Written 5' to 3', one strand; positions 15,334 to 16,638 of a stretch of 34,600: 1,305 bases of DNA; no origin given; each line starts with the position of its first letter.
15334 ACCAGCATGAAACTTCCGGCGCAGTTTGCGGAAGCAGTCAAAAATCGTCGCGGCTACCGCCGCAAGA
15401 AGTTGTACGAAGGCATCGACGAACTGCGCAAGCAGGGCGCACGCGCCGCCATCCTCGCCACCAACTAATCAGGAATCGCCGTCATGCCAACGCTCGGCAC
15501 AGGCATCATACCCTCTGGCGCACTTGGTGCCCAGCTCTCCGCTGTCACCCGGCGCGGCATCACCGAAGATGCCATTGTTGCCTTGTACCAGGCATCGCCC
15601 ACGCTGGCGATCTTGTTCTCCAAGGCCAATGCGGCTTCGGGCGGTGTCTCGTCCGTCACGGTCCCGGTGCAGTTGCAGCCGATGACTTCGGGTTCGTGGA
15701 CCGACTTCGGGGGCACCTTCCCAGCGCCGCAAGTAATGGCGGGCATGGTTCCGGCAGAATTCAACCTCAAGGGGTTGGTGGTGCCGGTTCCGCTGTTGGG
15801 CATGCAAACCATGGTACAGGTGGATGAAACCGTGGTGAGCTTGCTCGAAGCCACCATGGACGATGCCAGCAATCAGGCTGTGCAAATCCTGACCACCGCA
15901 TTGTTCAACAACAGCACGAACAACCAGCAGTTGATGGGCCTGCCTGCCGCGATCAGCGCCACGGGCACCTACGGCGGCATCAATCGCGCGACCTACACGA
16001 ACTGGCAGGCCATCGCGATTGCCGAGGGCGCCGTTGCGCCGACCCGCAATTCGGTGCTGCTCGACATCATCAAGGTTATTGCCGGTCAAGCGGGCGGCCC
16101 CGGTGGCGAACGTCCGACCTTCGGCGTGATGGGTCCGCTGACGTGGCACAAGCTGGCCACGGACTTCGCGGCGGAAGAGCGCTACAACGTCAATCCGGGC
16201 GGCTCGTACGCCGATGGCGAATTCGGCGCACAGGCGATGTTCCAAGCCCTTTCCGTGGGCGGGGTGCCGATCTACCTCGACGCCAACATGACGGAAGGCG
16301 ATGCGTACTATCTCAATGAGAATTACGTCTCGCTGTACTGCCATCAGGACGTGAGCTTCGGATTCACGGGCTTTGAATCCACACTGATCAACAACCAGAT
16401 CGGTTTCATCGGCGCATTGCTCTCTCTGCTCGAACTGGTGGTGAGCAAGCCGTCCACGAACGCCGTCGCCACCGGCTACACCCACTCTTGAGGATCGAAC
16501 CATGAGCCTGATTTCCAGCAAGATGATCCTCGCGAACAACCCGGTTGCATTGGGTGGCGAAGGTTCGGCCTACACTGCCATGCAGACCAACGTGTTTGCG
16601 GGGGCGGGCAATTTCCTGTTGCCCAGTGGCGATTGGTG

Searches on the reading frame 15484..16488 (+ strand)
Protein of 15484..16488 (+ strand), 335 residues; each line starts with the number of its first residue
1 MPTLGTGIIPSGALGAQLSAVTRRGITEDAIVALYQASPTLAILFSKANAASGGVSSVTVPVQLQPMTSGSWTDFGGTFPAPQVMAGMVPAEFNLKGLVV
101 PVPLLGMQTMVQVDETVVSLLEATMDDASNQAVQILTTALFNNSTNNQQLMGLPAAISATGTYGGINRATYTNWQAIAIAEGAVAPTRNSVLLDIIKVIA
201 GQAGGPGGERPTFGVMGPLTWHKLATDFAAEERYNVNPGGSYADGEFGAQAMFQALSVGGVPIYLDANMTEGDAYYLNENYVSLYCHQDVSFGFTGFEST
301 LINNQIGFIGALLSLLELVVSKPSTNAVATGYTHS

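Call 8: search_protein_families(library=pfam, proteins=[window:15484-16488:+], max_evalue=0.01)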
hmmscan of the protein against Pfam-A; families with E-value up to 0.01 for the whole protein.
window:15484-16488:+ (335 aa): 0 families

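Call 15: search_protein_families(library=phrogs, proteins=[window:15484-16488:+], max_evalue=0.001)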
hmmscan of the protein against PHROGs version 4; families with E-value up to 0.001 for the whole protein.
window:15484-16488:+ (335 aa): 3 families
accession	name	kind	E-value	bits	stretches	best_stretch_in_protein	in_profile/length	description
phrog_9953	-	head and packaging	1.3e-25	91.5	1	20-330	14-327/329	major head protein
phrog_14242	-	head and packaging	2.5e-07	30.7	1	133-292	199-347/396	major head protein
phrog_37569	-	head and packaging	4.2e-05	23.7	1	113-191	109-192/368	major head protein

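Call 92: search_dna_similar(query=window:15484-16488:+, collection=phages, mode=protein, max_rows=15, max_evalue=0.001)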
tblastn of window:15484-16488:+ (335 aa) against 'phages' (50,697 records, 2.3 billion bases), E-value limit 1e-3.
Records with a match: 47; places in all: 47; records where one place covers at least 80% of the query: 2.
Best place of each record, by identity: <60% 47.
By first word of the organism name: Brucella 41; Bacteriophage 3; TM7 1; Myxococcus 1; Stenotrophomonas 1.
By host as written in the record: Brucella abortus S19 14; Brucella sp. 6; Brucella abortus 141 5; Brucella abortus 4; - 3; Brucella melitensis 16M 2; Brucella abortus 544 2; brucella abortus 141 2; and 9 more.
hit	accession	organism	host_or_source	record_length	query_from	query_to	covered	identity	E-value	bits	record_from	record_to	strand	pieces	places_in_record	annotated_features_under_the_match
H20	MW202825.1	Bacteriophage sp.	Manatee Spring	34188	1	332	99%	47.6%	4e-81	274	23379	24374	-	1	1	major capsid protein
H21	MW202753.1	Bacteriophage sp.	Manatee Spring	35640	1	332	99%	47.6%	3e-83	280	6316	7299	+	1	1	major capsid protein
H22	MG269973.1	TM7 phage DolZOral124_53_65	candidate division TM7 ...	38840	114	334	66%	28.0%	7e-7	57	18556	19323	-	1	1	homeodomain-like protein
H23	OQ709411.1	Myxococcus phage Mx9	Myxococcus xanthus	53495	72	289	65%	27.9%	5e-7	57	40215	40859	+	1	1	putative major capsid protein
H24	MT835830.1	Bacteriophage sp.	human fecal samples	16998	117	303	56%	25.0%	5e-5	51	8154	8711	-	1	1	record has no annotation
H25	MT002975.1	Brucella phage EF4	Brucella abortus S19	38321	19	175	47%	29.1%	3e-5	52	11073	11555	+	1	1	major head protein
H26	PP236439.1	Brucella phage A1_YZhang-2024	Brucella abortus S19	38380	19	175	47%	29.1%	3e-5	52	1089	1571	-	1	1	major head protein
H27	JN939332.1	Brucella phage Pr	Brucella melitensis 16M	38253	19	175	47%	29.1%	3e-5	52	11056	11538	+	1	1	major head protein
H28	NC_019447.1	Brucella phage Pr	Brucella melitensis 16M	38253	19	175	47%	29.1%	3e-5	52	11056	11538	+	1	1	major head protein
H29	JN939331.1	Brucella phage Tb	Brucella abortus 544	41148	19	175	47%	29.1%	3e-5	52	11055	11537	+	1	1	major head protein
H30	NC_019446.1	Brucella phage Tb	Brucella abortus 544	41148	19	175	47%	29.1%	3e-5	52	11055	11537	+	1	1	major head protein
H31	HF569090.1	Brucella phage R/C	Brucella sp.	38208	19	175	47%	29.1%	4e-5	52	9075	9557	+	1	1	R/C_ORF12: putative major capsid protein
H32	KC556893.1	Brucella phage Bk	Brucella melitensis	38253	19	175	47%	29.1%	4e-5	52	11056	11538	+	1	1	major head protein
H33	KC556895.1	Brucella phage R/C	Brucella canis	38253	19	175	47%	29.1%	4e-5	52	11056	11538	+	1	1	major head protein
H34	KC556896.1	Brucella phage S708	Brucella suis S708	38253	19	175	47%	29.1%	4e-5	52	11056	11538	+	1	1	major head protein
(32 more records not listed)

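Call 93: get_annotated_region(hit=H21, flank=20000)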
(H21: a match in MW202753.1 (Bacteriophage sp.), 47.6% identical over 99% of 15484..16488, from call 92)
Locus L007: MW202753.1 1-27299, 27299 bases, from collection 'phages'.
description: Bacteriophage sp. isolate ctz7E20, complete genome.
organism: Bacteriophage sp. (NCBI taxid 38018)
taxonomy: Viruses
host: -; source: Manatee Spring; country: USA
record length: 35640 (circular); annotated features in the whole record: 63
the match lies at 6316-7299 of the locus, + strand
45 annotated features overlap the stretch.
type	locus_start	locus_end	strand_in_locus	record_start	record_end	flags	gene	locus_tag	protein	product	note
CDS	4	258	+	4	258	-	-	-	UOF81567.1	hypothetical protein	-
CDS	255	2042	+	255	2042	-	-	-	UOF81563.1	terminase large subunit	-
CDS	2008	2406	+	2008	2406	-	-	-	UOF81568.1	hypothetical protein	-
CDS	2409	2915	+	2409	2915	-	-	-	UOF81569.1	hypothetical protein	-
CDS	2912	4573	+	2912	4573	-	-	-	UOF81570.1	portal protein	-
CDS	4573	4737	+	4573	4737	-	-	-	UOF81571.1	hypothetical protein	-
CDS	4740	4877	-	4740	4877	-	-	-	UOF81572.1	hypothetical protein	-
CDS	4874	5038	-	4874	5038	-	-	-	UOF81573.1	hypothetical protein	-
CDS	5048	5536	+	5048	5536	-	-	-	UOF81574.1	hypothetical protein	-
CDS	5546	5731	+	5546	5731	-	-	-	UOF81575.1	hypothetical protein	-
CDS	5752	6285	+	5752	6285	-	-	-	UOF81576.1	hypothetical protein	-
CDS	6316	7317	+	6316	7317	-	-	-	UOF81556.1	major capsid protein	-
CDS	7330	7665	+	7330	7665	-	-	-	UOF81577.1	hypothetical protein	-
CDS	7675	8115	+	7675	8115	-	-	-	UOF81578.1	hypothetical protein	-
CDS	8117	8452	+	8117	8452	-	-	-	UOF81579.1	hypothetical protein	-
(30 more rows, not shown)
